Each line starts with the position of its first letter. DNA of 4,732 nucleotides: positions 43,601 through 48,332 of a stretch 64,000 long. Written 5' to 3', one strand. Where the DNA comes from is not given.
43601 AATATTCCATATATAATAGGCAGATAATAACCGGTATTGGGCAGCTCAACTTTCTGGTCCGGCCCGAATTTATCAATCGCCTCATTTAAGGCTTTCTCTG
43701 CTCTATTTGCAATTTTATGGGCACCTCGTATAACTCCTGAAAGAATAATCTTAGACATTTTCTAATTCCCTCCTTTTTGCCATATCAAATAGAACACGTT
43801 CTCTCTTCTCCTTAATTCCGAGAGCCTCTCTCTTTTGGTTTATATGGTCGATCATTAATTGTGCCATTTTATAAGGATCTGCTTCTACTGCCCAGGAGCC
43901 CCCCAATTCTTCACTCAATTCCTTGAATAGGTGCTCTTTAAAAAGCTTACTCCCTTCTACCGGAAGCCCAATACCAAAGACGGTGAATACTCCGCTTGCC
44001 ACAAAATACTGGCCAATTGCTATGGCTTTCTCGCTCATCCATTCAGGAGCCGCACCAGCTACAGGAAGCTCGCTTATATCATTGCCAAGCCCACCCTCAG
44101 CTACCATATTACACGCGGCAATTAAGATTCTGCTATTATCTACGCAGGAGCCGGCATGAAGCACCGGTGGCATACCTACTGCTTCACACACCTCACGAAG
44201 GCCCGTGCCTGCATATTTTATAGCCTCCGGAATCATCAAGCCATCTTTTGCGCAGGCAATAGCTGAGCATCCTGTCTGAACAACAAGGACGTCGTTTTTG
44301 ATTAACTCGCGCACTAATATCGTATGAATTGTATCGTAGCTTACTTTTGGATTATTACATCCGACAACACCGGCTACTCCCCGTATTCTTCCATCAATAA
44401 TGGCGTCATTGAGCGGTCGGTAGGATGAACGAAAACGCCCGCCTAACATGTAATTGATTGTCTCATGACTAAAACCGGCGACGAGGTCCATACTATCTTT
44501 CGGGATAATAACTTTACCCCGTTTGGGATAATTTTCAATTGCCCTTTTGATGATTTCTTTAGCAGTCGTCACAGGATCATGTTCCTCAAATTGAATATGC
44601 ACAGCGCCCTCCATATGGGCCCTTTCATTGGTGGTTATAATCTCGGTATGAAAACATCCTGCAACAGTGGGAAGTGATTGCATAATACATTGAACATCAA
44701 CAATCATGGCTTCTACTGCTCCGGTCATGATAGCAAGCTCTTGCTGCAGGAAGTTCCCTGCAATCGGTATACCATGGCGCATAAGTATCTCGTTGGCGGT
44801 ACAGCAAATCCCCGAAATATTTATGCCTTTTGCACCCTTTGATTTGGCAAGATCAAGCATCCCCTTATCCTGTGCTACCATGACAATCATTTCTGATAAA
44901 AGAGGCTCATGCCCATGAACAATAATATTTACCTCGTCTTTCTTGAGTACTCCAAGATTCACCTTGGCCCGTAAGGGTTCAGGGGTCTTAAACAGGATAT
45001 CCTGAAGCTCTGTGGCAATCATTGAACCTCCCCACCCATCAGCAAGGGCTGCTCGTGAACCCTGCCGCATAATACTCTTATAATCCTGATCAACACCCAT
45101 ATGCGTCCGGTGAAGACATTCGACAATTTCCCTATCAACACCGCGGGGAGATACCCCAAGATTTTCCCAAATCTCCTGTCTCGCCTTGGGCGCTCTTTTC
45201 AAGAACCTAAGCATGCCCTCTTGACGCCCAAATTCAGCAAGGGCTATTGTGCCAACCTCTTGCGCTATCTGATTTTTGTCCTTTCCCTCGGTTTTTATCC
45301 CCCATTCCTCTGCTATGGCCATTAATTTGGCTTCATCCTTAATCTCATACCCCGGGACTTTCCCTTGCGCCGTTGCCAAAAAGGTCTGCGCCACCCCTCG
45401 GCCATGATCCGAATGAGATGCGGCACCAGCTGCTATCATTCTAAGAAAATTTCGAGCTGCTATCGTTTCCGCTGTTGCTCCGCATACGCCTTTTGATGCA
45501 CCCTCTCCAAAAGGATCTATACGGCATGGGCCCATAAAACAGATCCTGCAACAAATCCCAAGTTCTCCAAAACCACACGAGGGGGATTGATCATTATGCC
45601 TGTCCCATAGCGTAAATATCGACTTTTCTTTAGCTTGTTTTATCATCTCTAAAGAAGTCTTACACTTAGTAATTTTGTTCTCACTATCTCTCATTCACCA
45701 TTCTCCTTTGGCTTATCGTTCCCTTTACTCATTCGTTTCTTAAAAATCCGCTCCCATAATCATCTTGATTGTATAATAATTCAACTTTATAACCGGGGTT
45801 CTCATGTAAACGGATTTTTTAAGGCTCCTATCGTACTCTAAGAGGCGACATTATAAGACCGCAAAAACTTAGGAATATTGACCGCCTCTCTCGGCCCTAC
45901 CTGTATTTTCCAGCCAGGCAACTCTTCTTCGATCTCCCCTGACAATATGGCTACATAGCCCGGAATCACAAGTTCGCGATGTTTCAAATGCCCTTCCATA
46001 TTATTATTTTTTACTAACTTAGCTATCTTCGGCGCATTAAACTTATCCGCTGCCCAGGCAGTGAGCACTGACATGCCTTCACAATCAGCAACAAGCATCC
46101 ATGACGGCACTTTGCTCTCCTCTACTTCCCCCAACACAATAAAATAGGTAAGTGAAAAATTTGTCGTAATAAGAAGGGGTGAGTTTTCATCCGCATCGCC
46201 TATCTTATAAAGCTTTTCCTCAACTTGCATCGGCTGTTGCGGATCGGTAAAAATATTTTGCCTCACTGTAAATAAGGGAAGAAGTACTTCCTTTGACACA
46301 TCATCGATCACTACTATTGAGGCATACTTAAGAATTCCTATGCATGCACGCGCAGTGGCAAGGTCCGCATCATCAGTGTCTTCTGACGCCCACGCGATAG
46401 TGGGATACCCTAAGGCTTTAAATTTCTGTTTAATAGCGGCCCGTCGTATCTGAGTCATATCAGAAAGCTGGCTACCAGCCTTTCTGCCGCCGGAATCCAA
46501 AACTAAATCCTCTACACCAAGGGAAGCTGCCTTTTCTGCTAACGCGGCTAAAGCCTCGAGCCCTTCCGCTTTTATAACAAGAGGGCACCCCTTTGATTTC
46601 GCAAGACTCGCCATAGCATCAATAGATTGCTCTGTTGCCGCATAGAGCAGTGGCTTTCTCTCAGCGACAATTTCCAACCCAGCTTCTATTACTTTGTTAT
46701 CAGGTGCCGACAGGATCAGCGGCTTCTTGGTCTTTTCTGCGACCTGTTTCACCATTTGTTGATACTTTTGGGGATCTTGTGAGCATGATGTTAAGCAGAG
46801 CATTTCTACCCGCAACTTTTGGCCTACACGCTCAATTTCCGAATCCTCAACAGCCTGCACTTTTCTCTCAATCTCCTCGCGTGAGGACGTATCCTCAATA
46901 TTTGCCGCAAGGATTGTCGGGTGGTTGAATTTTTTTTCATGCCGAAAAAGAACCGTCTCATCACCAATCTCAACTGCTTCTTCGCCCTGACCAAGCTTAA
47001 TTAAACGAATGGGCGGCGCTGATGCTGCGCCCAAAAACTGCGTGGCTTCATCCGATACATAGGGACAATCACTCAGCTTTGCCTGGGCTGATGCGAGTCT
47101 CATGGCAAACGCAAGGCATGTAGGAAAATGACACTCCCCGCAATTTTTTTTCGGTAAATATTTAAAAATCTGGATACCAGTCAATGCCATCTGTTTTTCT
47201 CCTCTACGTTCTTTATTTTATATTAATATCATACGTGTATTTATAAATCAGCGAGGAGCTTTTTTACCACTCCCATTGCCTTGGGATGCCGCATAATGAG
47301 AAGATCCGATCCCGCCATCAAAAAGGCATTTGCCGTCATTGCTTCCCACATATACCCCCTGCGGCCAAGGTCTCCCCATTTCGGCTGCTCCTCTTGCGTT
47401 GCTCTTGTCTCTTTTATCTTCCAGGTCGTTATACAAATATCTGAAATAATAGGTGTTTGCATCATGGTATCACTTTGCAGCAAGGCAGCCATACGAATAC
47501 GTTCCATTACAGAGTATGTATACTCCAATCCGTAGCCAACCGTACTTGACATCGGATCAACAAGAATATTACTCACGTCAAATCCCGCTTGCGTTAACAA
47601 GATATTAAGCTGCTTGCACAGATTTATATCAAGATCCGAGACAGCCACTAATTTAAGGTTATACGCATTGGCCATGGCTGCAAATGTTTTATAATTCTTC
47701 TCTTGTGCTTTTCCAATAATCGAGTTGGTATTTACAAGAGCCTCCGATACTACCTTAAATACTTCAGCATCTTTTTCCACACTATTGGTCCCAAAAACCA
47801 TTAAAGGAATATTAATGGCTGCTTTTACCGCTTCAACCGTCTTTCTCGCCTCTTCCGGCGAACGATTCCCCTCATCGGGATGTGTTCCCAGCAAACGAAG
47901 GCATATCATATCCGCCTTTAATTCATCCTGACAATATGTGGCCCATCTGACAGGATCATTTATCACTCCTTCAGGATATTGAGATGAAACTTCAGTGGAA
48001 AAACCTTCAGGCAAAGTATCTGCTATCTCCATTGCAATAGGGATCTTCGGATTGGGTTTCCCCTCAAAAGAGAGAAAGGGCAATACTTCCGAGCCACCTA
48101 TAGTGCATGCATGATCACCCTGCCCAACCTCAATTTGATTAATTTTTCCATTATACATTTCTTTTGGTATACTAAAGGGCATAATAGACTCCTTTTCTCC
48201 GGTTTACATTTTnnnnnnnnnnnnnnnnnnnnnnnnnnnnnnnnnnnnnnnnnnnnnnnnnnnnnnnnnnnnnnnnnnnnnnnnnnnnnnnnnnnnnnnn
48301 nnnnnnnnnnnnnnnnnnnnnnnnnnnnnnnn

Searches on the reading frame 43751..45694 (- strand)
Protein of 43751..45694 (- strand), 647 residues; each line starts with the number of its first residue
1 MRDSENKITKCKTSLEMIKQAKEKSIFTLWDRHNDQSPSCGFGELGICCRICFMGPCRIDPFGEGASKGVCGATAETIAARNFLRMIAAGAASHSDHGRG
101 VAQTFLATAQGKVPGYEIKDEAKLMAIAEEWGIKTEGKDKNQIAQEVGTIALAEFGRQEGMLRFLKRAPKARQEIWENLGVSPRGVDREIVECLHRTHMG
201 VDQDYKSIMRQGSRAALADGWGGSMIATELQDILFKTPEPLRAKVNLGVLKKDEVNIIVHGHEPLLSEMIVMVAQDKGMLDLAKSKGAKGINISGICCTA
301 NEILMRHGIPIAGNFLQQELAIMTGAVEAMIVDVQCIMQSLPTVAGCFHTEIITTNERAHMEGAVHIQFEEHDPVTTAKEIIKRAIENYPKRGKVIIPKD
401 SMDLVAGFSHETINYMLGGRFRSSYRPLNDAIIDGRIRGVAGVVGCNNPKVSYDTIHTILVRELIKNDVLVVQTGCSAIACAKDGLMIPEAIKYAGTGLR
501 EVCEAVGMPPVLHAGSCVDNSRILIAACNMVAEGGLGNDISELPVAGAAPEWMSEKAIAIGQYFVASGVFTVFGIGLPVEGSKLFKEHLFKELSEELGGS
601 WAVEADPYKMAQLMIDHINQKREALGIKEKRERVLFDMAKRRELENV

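Call 28: search_protein_families(library=pfam, proteins=[window:43751-45694:-], max_evalue=0.0001)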
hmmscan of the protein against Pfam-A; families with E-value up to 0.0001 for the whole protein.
window:43751-45694:- (647 aa): 1 family
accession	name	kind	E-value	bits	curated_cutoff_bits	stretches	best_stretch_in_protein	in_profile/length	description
PF03063.25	Prismane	-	2.6e-179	597.6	27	1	47-607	1-512/513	Prismane/CO dehydrogenase family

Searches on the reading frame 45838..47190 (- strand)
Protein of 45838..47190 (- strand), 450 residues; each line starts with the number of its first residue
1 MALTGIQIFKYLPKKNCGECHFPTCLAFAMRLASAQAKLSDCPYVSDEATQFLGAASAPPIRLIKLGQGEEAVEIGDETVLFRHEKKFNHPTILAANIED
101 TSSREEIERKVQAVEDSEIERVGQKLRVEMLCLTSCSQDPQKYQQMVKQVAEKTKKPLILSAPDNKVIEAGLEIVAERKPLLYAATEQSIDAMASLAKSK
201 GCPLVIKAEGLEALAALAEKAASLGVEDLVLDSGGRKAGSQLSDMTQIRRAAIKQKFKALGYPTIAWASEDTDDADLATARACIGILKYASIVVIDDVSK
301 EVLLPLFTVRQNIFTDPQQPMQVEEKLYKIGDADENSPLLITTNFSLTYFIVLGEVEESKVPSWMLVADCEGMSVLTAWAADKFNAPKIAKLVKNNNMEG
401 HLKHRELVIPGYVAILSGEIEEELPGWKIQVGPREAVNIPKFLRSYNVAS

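Call 28: search_protein_families(library=pfam, proteins=[window:45838-47190:-], max_evalue=0.0001)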
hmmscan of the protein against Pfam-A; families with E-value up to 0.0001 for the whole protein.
window:45838-47190:- (450 aa): 2 families
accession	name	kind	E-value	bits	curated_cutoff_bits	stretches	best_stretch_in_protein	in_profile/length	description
PF03599.22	CdhD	-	2.8e-102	342.8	24.8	1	64-442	2-386/387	CO dehydrogenase/acetyl-CoA synthase delta subunit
PF04060.18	FeS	-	2.8e-13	49.8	23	1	12-44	1-33/33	Putative Fe-S cluster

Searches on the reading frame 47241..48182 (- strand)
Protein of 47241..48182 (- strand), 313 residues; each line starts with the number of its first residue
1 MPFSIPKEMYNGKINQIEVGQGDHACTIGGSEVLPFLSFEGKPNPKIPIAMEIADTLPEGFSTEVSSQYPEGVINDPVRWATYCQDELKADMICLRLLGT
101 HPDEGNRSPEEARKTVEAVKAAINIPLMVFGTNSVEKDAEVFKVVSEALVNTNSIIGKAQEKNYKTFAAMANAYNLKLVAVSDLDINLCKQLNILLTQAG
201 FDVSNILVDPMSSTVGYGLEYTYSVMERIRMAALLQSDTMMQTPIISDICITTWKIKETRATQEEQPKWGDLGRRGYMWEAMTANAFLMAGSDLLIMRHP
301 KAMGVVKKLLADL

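Call 28: search_protein_families(library=pfam, proteins=[window:47241-48182:-], max_evalue=0.0001)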
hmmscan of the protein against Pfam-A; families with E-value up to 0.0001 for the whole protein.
window:47241-48182:- (313 aa): 1 family
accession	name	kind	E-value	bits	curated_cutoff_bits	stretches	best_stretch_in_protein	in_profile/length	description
PF03599.22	CdhD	-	7.6e-38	130.7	24.8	1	16-299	1-242/387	CO dehydrogenase/acetyl-CoA synthase delta subunit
